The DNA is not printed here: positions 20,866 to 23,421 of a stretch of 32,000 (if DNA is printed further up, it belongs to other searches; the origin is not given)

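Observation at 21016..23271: Single 751-aa polypeptide fusing cysteine desulfurase, persulfide-dioxygenase-like MBL domain and rhodanese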

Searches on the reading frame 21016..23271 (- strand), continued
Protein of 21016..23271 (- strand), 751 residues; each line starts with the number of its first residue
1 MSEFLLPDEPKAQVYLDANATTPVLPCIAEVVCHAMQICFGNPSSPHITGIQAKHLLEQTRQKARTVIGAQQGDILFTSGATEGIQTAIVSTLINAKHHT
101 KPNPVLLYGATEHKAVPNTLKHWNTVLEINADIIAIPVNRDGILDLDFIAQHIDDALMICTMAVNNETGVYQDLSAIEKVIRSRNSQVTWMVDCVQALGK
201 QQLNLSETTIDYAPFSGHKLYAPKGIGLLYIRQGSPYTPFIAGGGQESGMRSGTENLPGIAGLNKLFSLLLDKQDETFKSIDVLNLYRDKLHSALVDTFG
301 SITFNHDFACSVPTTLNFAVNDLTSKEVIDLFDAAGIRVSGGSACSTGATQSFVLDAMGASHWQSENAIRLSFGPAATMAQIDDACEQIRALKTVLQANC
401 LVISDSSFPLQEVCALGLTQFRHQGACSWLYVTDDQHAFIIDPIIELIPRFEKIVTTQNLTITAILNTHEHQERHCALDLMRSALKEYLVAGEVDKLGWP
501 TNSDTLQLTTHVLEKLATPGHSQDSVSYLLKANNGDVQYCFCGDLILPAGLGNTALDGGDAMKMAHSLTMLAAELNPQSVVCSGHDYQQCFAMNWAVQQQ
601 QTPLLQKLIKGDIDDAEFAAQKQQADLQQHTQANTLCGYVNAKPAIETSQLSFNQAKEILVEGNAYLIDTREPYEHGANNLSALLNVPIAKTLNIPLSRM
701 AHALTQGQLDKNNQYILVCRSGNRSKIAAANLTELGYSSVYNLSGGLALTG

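Call 47: find_homologous_proteins(query=A2, max_evalue=1e-50)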
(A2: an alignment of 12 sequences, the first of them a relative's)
Query A2 (12 sequences) (806 aa, profile of the alignment): 3776 proteins with E <= 1e-50 among 8000 candidates; the best 120 are listed.
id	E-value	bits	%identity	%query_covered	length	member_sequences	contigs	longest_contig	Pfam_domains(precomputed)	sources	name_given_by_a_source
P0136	0.0e+0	1190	44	99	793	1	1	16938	PF00581.26,PF00266.26,PF00753.34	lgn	-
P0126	0.0e+0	1167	43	99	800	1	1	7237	PF00581.26,PF00266.26,PF00753.34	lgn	-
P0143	0.0e+0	1148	39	99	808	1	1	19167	PF00581.26,PF00266.26,PF00753.34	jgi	jgi:cysteine desulfurase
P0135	0.0e+0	1140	43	99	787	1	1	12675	PF00581.26,PF00266.26,PF00753.34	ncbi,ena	-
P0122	0.0e+0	1137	41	99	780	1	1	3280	PF00581.26,PF00266.26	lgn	-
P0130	0.0e+0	1132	45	99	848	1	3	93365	PF00581.26,PF00266.26,PF00753.34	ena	-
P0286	0.0e+0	1123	45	99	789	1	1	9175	PF00581.26,PF00266.26,PF00753.34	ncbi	-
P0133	0.0e+0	1121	100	100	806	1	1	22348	PF00581.26,PF00266.26,PF00753.34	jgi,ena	-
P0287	0.0e+0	1120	45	100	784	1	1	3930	PF00581.26,PF00266.26,PF00753.34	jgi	jgi:cysteine desulfurase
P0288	0.0e+0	1117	44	99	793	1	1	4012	PF00581.26,PF00266.26,PF00753.34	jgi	-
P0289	0.0e+0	1113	45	100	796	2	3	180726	PF00581.26,PF00266.26,PF00753.34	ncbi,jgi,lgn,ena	jgi:cysteine sulfinate desulfinase/cysteine desulfurase-like protein/glyoxylase-like metal-dependent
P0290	0.0e+0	1111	43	99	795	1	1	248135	PF00581.26,PF00266.26,PF00753.34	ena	-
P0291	0.0e+0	1108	46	99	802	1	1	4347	PF00581.26,PF00266.26,PF00753.34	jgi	jgi:cysteine sulfinate desulfinase/cysteine desulfurase-like protein/glyoxylase-like metal-dependent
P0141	0.0e+0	1105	41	99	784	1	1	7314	PF00266.26,PF00753.34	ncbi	-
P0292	0.0e+0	1103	44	99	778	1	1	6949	PF00581.26,PF00266.26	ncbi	-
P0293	0.0e+0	1103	44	99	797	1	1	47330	PF00581.26,PF00266.26,PF00753.34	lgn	-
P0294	0.0e+0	1100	46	99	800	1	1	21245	PF00581.26,PF00266.26,PF00753.34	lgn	-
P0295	0.0e+0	1100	44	99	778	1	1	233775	PF00581.26,PF00266.26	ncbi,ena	-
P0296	0.0e+0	1099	45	99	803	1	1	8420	PF00581.26,PF00266.26,PF00753.34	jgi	jgi:cysteine desulfurase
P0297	0.0e+0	1098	46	99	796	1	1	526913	PF00581.26,PF00266.26,PF00753.34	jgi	jgi:cysteine sulfinate desulfinase/cysteine desulfurase-like protein/glyoxylase-like metal-dependent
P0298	0.0e+0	1094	45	99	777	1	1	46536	PF00581.26,PF00266.26,PF00753.34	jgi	jgi:cysteine desulfurase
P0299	0.0e+0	1093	44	100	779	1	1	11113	PF00155.28,PF00581.26,PF00266.26,PF00753.34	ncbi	-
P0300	0.0e+0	1090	42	100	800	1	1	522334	PF00581.26,PF00266.26,PF00753.34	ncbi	-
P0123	0.0e+0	1090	43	99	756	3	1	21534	PF00581.26,PF00266.26,PF00753.34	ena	-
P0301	0.0e+0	1090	44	99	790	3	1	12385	PF00581.26,PF00266.26,PF00753.34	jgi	jgi:cysteine desulfurase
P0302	0.0e+0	1090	46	99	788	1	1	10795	PF00581.26,PF00266.26,PF00753.34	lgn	-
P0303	0.0e+0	1090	44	99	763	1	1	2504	PF00581.26,PF00266.26,PF00753.34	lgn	-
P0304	0.0e+0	1088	44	100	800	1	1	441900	PF00581.26,PF00266.26,PF00753.34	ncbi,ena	-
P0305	0.0e+0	1086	43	99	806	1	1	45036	PF00581.26,PF00266.26,PF00753.34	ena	-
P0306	0.0e+0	1085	44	99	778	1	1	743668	PF00581.26,PF00266.26,PF00753.34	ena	-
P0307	0.0e+0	1085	45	99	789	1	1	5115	PF00581.26,PF00266.26,PF00753.34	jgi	jgi:cysteine desulfurase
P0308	0.0e+0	1085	43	99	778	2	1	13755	PF00581.26,PF00266.26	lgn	-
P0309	0.0e+0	1084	42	99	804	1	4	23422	PF00581.26,PF00266.26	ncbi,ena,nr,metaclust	ncbi:MAG: hypothetical protein A3F46_00855 [Legionellales bacterium RIFCSPHIGHO2_12_FULL_42_9]|nr:MA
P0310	0.0e+0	1084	43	99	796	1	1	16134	PF00581.26,PF00266.26,PF00753.34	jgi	-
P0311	0.0e+0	1083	43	99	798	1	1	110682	PF00581.26,PF00266.26,PF00753.34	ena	-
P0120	0.0e+0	1082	43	99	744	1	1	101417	PF00581.26,PF00266.26,PF00753.34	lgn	-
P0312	0.0e+0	1082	43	99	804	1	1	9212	PF00581.26,PF00266.26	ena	-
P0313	0.0e+0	1082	45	99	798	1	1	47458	PF00581.26,PF00266.26,PF00753.34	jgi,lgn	-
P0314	0.0e+0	1081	43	100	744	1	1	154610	PF00581.26,PF00266.26,PF00753.34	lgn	-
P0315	0.0e+0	1081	42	99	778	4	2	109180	PF00581.26,PF00266.26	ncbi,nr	ncbi:MAG: aminotransferase class V-fold PLP-dependent enzyme [Kangiellaceae bacterium]|nr:aminotrans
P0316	0.0e+0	1080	47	99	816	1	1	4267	PF00581.26,PF00266.26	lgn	-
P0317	0.0e+0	1080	44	99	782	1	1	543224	PF00155.28,PF00581.26,PF00266.26,PF00753.34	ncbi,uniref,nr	ncbi:aminotransferase class V-fold PLP-dependent enzyme [Aliikangiella coralliicola]|uniref:cysteine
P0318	0.0e+0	1080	45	98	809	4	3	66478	PF00581.26,PF00266.26,PF00753.34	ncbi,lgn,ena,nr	ncbi:MAG: aminotransferase class V-fold PLP-dependent enzyme [Planctomycetota bacterium]|nr:MAG: ami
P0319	0.0e+0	1079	43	99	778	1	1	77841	PF00581.26,PF00266.26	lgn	-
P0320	0.0e+0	1079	44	99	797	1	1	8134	PF00581.26,PF00266.26,PF00753.34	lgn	-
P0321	0.0e+0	1078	44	99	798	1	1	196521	PF00581.26,PF00266.26,PF00753.34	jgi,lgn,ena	-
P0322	0.0e+0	1078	42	99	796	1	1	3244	PF00581.26,PF00266.26,PF00753.34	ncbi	-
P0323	0.0e+0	1078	43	100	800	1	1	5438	PF00581.26,PF00266.26,PF00753.34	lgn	-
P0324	0.0e+0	1078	44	99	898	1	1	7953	PF00581.26,PF00266.26,PF00753.34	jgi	jgi:cysteine desulfurase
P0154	0.0e+0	1077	39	99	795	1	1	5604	PF00581.26,PF00266.26,PF00753.34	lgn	-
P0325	0.0e+0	1077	43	99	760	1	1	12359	PF00581.26,PF00266.26,PF00753.34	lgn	-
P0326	0.0e+0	1077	43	99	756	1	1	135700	PF00581.26,PF00266.26,PF00753.34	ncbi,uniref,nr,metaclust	ncbi:cysteine desulfurase family protein [Rheinheimera sp. A13L]|uniref:aminotransferase class V-fol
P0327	0.0e+0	1077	42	99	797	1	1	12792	PF00581.26,PF00266.26,PF00753.34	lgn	-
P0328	0.0e+0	1077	46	99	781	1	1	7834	PF00581.26,PF00266.26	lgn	-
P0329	0.0e+0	1076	44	99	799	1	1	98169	PF00581.26,PF00266.26,PF00753.34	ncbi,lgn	-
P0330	0.0e+0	1076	45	100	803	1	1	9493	PF00155.28,PF00581.26,PF00266.26,PF00753.34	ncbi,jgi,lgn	-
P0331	0.0e+0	1075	45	99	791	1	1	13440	PF00581.26,PF00266.26,PF00753.34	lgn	-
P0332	0.0e+0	1075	42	99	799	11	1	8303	PF00581.26,PF00266.26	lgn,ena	-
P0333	0.0e+0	1075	43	100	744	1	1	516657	PF00581.26,PF00266.26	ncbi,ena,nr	ncbi:MAG: aminotransferase class V-fold PLP-dependent enzyme [Chromatiaceae bacterium]|nr:aminotrans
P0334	0.0e+0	1074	42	99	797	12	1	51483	PF00581.26,PF00266.26,PF00753.34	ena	-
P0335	0.0e+0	1074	43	99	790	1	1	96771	PF00155.28,PF00581.26,PF00266.26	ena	-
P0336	0.0e+0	1074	45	99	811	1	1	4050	PF00581.26,PF00266.26,PF00753.34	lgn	-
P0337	0.0e+0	1073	44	99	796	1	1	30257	PF00581.26,PF00266.26,PF00753.34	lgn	-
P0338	0.0e+0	1073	42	99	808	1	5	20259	PF00581.26,PF00266.26,PF00753.34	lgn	-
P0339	0.0e+0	1072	44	99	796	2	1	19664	PF00581.26,PF00266.26,PF00753.34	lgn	-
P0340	0.0e+0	1072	47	99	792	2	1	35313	PF00581.26,PF00266.26,PF00753.34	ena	-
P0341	0.0e+0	1072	42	100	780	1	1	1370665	PF00581.26,PF00266.26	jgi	jgi:cysteine desulfurase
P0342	0.0e+0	1072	45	100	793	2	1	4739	PF00581.26,PF00266.26,PF00753.34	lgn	-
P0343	0.0e+0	1072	44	100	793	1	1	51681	PF00581.26,PF00266.26,PF00753.34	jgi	-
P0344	0.0e+0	1071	41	99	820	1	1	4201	PF00581.26,PF00266.26,PF00753.34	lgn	-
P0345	0.0e+0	1071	42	99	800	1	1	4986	PF00581.26,PF00266.26,PF00753.34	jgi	jgi:cysteine sulfinate desulfinase/cysteine desulfurase-like protein/glyoxylase-like metal-dependent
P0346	0.0e+0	1071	46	99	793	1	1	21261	PF00581.26,PF00266.26,PF00753.34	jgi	jgi:cysteine sulfinate desulfinase/cysteine desulfurase-like protein/glyoxylase-like metal-dependent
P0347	0.0e+0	1071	43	100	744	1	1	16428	PF00581.26,PF00266.26,PF00753.34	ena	-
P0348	0.0e+0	1070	43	100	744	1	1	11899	PF00581.26,PF00266.26,PF00753.34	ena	-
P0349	0.0e+0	1070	44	100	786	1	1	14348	PF00581.26,PF00266.26,PF00753.34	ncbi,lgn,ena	-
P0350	0.0e+0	1070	44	100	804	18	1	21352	PF00581.26,PF00266.26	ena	-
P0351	0.0e+0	1070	48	99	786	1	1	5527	PF00266.26,PF00753.34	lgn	-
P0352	0.0e+0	1070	43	100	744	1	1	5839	PF00581.26,PF00266.26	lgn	-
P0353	0.0e+0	1070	43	100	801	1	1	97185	PF00266.26,PF00753.34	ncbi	-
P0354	0.0e+0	1069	43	99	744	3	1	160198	PF00581.26,PF00266.26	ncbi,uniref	ncbi:aminotransferase class V-fold PLP-dependent enzyme [Rheinheimera sp. FR7-31]|uniref:aminotransf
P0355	0.0e+0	1068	43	99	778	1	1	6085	PF00581.26,PF00266.26,PF00753.34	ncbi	-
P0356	0.0e+0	1068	47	99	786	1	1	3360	PF00581.26,PF00266.26,PF00753.34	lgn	-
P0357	0.0e+0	1068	43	98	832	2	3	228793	PF00581.26,PF00266.26,PF00753.34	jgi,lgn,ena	-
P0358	0.0e+0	1068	44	100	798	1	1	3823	PF00581.26,PF00266.26,PF00753.34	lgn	-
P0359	0.0e+0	1068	43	100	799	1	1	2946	PF00581.26,PF00266.26,PF00753.34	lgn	-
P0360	0.0e+0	1068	43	99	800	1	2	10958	PF00581.26,PF00266.26,PF00753.34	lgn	-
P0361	0.0e+0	1068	42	100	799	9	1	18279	PF00581.26,PF00266.26,PF00753.34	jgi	jgi:cysteine sulfinate desulfinase/cysteine desulfurase-like protein/glyoxylase-like metal-dependent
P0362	0.0e+0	1067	43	100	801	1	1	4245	PF00266.26,PF00753.34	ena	-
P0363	0.0e+0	1067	44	99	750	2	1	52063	PF00581.26,PF00266.26,PF00753.34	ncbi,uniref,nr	ncbi:aminotransferase class V-fold PLP-dependent enzyme [Rheinheimera nanhaiensis]|uniref:cysteine d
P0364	0.0e+0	1067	43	100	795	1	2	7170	PF00581.26,PF00266.26,PF00753.34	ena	-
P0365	0.0e+0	1067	42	99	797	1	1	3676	PF00581.26,PF00266.26,PF00753.34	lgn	-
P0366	0.0e+0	1066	42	100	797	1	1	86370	PF00581.26,PF00266.26,PF00753.34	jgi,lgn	-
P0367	0.0e+0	1066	43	100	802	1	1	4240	PF00581.26,PF00266.26,PF00753.34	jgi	-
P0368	0.0e+0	1066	40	99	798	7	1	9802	PF00581.26,PF00266.26,PF00753.34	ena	-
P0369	0.0e+0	1065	43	99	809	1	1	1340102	PF00581.26,PF00266.26,PF00753.34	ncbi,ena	-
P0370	0.0e+0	1065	42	100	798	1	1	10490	PF00266.26,PF00753.34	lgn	-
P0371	0.0e+0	1065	42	99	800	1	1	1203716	PF00581.26,PF00266.26,PF00753.34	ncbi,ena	-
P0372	0.0e+0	1065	43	99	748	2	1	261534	PF00581.26,PF00266.26,PF00753.34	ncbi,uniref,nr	ncbi:aminotransferase class V-fold PLP-dependent enzyme [Rheinheimera soli]|uniref:aminotransferase 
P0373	0.0e+0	1065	42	99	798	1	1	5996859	PF00581.26,PF00266.26,PF00753.34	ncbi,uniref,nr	ncbi:aminotransferase class V-fold PLP-dependent enzyme [Adhaeretor mobilis]|uniref:cysteine desulfu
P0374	0.0e+0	1065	42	100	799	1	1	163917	PF00266.26,PF00753.34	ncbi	ncbi:MAG: aminotransferase class V-fold PLP-dependent enzyme [Mariniblastus sp.]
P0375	0.0e+0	1064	42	99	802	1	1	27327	PF00581.26,PF00266.26,PF00753.34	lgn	-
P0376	0.0e+0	1064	43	99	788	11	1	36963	PF00581.26,PF00266.26,PF00753.34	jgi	jgi:cysteine desulfurase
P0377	0.0e+0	1064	44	100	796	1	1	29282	PF00581.26,PF00266.26,PF00753.34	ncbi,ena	-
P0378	0.0e+0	1063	42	99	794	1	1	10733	PF00581.26,PF00266.26,PF00753.34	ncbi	ncbi:MAG: aminotransferase class V-fold PLP-dependent enzyme [Fuerstiella sp.]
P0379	0.0e+0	1063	42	100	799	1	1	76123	PF00266.26,PF00753.34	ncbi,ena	-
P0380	0.0e+0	1063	41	100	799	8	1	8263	PF00266.26,PF00753.34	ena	-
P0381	0.0e+0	1063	43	99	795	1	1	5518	PF00581.26,PF00266.26,PF00753.34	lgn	-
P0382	0.0e+0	1063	42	100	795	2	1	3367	PF00155.28,PF00581.26,PF00266.26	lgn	-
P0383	0.0e+0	1063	41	99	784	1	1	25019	PF00266.26,PF00753.34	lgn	-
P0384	0.0e+0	1063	44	99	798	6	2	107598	PF00581.26,PF00266.26,PF00753.34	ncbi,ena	-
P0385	0.0e+0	1062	43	100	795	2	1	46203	PF00266.26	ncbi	ncbi:MAG: aminotransferase class V-fold PLP-dependent enzyme [Planctomycetota bacterium]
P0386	0.0e+0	1062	43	100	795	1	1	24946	PF00581.26,PF00266.26,PF00753.34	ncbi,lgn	ncbi:MAG: aminotransferase class V-fold PLP-dependent enzyme [Planctomycetota bacterium]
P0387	0.0e+0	1062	46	98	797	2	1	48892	PF00581.26,PF00266.26,PF00753.34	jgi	jgi:cysteine sulfinate desulfinase/cysteine desulfurase-like protein/glyoxylase-like metal-dependent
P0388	0.0e+0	1062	43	100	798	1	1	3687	PF00581.26,PF00266.26,PF00753.34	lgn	-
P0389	0.0e+0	1062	43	100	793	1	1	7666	PF00581.26,PF00266.26,PF00753.34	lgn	-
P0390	0.0e+0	1062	43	100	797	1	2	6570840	PF00581.26,PF00266.26,PF00753.34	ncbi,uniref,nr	ncbi:aminotransferase class V-fold PLP-dependent enzyme [Mariniblastus fucicola]|uniref:cysteine des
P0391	0.0e+0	1062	43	99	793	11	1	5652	PF00581.26,PF00266.26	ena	-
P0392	0.0e+0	1062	43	100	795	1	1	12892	PF00581.26,PF00266.26,PF00753.34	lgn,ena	-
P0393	0.0e+0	1061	45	99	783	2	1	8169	PF00581.26,PF00266.26,PF00753.34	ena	-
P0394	0.0e+0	1061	42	99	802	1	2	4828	PF00581.26,PF00266.26,PF00753.34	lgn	-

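Call 52: find_encoding_contigs(protein=P0373, flank=7000, max_places=1)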
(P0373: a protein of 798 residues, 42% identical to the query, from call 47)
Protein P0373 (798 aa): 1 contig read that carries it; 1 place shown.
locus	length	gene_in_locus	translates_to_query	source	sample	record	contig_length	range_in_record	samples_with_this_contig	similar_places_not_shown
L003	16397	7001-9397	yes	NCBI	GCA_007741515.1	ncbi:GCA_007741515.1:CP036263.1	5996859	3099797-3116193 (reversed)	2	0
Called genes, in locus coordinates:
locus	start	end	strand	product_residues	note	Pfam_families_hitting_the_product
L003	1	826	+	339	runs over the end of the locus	PF07963:N_methyl (weak), PF07596:SBP_bac_10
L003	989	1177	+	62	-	-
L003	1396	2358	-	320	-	PF13365:Trypsin_2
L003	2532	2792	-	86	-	-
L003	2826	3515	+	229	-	PF01474:DAHP_synth_2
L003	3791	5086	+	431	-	PF00578:AhpC-TSA, PF08534:Redoxin, PF00085:Thioredoxin (weak), PF13905:Thioredoxin_8 (weak)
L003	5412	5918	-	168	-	PF13404:HTH_AsnC-type, PF13412:HTH_24, PF01037:AsnC_trans_reg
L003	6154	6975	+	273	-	PF01925:TauE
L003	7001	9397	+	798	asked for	PF00266:Aminotran_5, PF00753:Lactamase_B (faint), PF00581:Rhodanese (weak)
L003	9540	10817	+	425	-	PF00085:Thioredoxin (weak), PF00578:AhpC-TSA, PF08534:Redoxin, PF13098:Thioredoxin_2 (weak), PF13905:Thioredoxin_8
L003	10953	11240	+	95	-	-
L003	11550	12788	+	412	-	PF00589:Phage_integrase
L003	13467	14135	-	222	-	PF06966:DUF1295, PF04191:PEMT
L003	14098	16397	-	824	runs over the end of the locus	PF00122:E1-E2_ATPase, PF00702:Hydrolase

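Call 53: find_encoding_contigs(protein=P0372, flank=7000, max_places=1)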
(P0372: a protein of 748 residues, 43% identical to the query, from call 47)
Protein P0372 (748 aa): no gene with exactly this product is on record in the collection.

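Call 54: find_encoding_contigs(protein=P0317, flank=7000, max_places=1)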
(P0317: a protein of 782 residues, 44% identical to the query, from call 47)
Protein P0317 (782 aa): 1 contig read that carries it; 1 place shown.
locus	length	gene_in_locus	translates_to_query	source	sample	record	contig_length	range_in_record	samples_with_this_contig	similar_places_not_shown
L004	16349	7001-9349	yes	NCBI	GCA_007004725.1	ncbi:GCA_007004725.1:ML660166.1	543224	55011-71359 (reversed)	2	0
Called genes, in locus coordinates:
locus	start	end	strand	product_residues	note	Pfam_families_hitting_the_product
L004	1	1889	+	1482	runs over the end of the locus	PF00310:GATase_2, PF04898:Glu_syn_central, PF01645:Glu_synthase, PF01493:GXGXG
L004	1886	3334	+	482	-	PF14691:Fer4_20, PF01946:Thi4, PF01494:FAD_binding_3 (weak), PF07992:Pyr_redox_2, PF12831:FAD_oxidored (weak), PF13450:NAD_binding_8, PF13738:Pyr_redox_3 (weak), PF00070:Pyr_redox (weak), +4 more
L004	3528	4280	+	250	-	-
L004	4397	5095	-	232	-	PF03734:YkuD (weak)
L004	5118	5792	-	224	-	PF01575:MaoC_dehydratas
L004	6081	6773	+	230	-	PF04298:Zn_peptidase_2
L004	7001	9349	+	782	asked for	PF00155:Aminotran_1_2 (faint), PF00266:Aminotran_5, PF00753:Lactamase_B (faint), PF00581:Rhodanese (weak)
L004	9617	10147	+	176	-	-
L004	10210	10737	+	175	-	PF00583:Acetyltransf_1, PF13673:Acetyltransf_10 (weak), PF13508:Acetyltransf_7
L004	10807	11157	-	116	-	-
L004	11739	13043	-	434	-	PF00206:Lyase_1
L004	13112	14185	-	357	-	PF01118:Semialdhyde_dh, PF22698:Semialdhyde_dhC_1, PF02774:Semialdhyde_dhC (weak)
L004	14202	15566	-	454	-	PF00696:AA_kinase, PF04768:NAT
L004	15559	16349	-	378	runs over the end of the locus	PF01546:Peptidase_M20, PF07687:M20_dimer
